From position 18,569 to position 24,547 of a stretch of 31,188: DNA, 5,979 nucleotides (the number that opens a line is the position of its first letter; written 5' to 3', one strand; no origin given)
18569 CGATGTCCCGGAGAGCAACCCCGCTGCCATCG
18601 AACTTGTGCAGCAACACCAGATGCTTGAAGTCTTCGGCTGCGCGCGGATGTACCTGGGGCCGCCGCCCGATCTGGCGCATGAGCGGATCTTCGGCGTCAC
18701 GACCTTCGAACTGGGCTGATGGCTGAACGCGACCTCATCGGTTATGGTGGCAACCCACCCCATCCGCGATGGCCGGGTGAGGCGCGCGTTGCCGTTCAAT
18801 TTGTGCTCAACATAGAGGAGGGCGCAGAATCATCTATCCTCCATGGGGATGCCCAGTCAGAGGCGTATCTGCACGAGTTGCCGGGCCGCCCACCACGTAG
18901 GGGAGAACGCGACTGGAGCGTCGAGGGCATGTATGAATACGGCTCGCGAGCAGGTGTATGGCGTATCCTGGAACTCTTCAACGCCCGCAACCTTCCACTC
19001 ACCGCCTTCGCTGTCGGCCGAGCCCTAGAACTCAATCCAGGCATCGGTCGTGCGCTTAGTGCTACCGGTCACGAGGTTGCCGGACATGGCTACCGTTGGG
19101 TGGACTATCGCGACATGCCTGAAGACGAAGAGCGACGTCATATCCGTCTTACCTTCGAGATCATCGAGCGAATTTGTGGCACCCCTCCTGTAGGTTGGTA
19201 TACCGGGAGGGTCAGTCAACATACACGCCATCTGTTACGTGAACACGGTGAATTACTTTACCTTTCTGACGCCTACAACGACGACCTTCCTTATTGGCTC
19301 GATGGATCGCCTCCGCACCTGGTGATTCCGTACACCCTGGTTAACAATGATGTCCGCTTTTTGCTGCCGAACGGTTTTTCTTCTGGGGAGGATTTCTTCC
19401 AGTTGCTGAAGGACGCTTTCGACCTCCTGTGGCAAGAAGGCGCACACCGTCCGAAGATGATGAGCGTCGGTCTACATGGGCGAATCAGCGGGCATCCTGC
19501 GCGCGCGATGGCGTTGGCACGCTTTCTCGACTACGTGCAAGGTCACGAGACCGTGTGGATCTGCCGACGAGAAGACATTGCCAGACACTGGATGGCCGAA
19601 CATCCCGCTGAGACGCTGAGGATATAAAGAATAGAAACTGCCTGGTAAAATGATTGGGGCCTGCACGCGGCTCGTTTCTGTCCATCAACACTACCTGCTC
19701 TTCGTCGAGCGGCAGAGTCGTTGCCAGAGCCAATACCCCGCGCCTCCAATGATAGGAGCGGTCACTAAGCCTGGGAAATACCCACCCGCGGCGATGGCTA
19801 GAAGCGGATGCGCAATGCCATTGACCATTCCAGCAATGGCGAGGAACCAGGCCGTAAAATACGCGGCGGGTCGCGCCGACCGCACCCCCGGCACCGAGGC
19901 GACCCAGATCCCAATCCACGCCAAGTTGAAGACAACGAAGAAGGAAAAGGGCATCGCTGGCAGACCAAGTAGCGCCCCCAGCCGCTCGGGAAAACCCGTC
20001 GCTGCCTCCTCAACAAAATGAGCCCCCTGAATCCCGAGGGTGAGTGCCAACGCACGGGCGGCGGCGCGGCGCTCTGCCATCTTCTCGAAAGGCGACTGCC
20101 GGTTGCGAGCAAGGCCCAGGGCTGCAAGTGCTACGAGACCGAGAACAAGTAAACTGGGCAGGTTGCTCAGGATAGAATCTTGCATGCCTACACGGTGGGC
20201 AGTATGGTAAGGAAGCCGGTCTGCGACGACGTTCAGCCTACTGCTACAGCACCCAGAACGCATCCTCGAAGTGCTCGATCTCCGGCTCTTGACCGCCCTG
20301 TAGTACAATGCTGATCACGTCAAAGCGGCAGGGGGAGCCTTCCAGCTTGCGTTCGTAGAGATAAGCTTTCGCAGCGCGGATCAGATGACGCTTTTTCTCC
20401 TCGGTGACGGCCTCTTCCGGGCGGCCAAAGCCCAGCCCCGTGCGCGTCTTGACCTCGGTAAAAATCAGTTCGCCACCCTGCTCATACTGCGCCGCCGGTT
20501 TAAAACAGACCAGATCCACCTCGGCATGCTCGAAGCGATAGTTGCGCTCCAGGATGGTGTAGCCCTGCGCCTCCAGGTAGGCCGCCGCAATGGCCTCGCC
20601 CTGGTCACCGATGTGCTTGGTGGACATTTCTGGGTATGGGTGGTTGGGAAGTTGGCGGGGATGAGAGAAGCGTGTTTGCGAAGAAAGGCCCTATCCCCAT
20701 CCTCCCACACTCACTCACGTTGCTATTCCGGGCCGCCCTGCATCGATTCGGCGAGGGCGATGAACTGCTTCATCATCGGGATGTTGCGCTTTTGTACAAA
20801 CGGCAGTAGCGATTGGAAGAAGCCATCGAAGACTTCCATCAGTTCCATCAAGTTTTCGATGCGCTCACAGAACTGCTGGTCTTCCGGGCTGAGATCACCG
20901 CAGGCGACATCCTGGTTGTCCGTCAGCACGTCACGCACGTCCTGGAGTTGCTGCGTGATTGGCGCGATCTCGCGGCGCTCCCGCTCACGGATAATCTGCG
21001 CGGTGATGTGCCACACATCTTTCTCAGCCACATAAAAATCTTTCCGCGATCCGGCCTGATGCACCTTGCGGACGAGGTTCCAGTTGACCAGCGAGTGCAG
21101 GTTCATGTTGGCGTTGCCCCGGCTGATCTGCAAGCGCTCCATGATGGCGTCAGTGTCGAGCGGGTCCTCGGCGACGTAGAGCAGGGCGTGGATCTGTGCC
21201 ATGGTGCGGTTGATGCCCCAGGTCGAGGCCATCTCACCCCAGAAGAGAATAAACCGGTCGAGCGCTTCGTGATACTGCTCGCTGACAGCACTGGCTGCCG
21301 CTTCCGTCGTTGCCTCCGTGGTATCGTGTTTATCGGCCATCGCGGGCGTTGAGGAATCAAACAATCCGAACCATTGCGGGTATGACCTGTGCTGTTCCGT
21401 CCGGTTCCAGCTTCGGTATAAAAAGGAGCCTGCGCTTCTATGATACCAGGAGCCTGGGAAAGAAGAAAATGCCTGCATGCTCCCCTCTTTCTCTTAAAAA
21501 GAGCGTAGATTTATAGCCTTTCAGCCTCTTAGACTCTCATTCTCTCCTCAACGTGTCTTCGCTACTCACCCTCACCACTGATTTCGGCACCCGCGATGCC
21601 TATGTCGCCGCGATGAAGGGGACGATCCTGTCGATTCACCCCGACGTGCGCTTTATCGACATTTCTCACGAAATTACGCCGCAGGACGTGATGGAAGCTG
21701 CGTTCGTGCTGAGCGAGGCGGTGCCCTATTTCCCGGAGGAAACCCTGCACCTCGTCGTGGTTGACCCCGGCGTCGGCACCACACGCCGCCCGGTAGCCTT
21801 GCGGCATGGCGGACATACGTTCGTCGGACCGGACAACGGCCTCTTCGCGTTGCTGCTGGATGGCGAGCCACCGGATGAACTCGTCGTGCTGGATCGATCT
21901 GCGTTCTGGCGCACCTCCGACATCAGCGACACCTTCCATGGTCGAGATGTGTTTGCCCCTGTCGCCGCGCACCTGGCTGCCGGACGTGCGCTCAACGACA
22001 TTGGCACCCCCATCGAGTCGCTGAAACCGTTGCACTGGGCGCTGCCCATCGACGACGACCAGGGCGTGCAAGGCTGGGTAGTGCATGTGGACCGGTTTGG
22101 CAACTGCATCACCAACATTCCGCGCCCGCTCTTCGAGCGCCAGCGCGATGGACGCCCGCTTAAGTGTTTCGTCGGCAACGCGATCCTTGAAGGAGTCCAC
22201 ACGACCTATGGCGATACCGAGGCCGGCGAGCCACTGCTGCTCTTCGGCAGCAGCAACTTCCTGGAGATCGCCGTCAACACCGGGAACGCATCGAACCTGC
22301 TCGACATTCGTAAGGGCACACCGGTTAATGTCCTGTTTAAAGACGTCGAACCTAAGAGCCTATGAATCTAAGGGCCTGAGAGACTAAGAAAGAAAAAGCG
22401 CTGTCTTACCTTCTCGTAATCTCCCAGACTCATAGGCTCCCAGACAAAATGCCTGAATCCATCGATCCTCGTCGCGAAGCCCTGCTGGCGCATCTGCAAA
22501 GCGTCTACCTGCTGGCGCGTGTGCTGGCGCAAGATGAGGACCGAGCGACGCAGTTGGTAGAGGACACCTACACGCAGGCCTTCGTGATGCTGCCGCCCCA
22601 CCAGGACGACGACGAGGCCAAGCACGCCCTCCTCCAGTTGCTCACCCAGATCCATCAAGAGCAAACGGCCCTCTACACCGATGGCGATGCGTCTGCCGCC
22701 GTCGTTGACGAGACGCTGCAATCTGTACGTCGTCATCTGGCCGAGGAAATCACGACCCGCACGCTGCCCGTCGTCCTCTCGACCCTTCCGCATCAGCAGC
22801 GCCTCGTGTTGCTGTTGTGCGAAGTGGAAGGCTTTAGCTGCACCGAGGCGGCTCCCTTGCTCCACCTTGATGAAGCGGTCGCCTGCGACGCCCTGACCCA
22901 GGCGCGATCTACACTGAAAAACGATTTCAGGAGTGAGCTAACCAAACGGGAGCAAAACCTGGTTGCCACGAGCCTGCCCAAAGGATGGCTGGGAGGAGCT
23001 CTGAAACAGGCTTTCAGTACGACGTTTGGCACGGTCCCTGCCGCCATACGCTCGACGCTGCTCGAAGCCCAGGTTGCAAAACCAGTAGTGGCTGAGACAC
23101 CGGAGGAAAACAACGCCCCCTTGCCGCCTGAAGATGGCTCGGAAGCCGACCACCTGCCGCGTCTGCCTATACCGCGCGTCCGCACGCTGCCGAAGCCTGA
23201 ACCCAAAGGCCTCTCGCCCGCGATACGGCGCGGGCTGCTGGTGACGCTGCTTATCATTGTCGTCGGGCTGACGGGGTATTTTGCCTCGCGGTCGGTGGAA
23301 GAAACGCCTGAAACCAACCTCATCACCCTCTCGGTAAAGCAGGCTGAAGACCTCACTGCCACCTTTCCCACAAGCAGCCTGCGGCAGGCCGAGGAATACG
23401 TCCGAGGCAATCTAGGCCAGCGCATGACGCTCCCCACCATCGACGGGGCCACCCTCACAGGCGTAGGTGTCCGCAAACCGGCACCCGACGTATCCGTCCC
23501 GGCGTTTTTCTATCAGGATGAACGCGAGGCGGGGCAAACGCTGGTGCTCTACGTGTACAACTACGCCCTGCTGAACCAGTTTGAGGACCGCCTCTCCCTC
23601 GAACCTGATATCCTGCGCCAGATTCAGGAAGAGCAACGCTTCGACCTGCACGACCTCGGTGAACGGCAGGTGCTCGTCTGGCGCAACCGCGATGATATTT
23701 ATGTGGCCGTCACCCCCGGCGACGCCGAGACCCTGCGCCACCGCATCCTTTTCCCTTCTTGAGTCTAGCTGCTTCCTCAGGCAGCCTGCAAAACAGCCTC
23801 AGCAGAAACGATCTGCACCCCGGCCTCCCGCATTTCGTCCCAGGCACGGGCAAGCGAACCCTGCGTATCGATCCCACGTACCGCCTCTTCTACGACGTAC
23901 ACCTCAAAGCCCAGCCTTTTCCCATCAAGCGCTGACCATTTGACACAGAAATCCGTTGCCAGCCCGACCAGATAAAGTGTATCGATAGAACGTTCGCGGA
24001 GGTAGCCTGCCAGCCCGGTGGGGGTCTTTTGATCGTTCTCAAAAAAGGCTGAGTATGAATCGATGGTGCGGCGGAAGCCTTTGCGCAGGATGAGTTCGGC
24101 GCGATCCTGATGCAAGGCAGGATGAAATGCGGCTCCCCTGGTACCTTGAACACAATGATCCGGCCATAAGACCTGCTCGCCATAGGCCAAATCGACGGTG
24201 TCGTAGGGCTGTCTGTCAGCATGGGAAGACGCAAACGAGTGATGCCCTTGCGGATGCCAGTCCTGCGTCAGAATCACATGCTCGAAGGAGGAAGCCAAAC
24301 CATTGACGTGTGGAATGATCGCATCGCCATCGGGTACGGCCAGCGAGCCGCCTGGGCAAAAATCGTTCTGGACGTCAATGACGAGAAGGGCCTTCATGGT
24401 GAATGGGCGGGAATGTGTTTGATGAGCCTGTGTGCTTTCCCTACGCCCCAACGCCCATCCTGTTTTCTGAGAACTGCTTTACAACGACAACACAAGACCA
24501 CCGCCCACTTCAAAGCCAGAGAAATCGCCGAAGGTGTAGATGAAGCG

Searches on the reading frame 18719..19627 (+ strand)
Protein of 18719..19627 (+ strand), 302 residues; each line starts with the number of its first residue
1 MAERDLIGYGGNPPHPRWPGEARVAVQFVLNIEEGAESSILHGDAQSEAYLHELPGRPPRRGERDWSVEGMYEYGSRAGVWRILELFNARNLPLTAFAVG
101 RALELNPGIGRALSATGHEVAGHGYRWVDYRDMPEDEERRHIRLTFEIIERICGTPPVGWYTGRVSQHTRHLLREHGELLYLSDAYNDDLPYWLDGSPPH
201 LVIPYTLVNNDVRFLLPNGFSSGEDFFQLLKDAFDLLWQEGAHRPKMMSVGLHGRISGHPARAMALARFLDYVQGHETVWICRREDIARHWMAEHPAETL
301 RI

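Call 13: search_protein_families(library=pfam, proteins=[window:18719-19627:+], max_evalue=0.001)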
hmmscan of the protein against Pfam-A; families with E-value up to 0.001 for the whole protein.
window:18719-19627:+ (302 aa): 1 family
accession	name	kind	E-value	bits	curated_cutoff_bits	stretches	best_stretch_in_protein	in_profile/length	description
PF01522.26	Polysacc_deac_1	-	1.1e-12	48.5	23.1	1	71-170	12-113/124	Polysaccharide deacetylase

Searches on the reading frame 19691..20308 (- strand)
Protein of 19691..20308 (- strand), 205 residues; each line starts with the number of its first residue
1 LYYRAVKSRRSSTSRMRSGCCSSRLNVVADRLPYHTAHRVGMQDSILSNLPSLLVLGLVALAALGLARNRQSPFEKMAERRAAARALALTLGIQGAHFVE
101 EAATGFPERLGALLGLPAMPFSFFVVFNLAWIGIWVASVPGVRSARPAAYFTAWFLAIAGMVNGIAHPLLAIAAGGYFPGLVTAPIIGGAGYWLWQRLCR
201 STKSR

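Call 13: search_protein_families(library=pfam, proteins=[window:19691-20308:-], max_evalue=0.001)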
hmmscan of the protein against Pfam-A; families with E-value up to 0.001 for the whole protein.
window:19691-20308:- (205 aa): 1 family
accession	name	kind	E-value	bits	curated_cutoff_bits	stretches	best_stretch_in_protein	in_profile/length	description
PF13787.11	HXXEE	-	2.1e-05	25.7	25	1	122-187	45-106/114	Protein of unknown function with HXXEE motif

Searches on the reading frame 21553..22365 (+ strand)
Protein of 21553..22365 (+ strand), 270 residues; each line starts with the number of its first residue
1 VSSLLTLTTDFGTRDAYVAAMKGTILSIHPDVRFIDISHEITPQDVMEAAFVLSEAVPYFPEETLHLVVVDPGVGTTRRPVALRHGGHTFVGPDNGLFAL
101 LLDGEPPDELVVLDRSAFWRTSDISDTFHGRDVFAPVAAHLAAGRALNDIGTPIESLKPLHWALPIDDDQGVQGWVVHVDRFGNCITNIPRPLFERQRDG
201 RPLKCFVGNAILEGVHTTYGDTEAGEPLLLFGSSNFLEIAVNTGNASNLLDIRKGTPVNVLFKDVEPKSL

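Call 13: search_protein_families(library=pfam, proteins=[window:21553-22365:+], max_evalue=0.001)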
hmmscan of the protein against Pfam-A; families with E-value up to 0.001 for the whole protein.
window:21553-22365:+ (270 aa): 2 families
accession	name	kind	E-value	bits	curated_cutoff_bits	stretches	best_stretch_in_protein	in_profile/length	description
PF01887.21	SAM_HAT_N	-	7.6e-59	198.1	26.3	1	5-151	1-145/145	SAM hydroxide adenosyltransferase N-terminal domain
PF20257.3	SAM_HAT_C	-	2.7e-25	89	25.5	1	174-258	1-83/84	SAM hydroxide adenosyltransferase C-terminal domain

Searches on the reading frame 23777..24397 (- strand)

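Call 13: search_protein_families(library=pfam, proteins=[window:23777-24397:-], max_evalue=0.001)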
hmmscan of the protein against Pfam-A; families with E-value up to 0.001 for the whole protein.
window:23777-24397:- (206 aa): 1 family
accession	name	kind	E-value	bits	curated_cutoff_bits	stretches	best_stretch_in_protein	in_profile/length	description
PF00857.26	Isochorismatase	-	9.2e-31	107.7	27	1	3-200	2-174/175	Isochorismatase domain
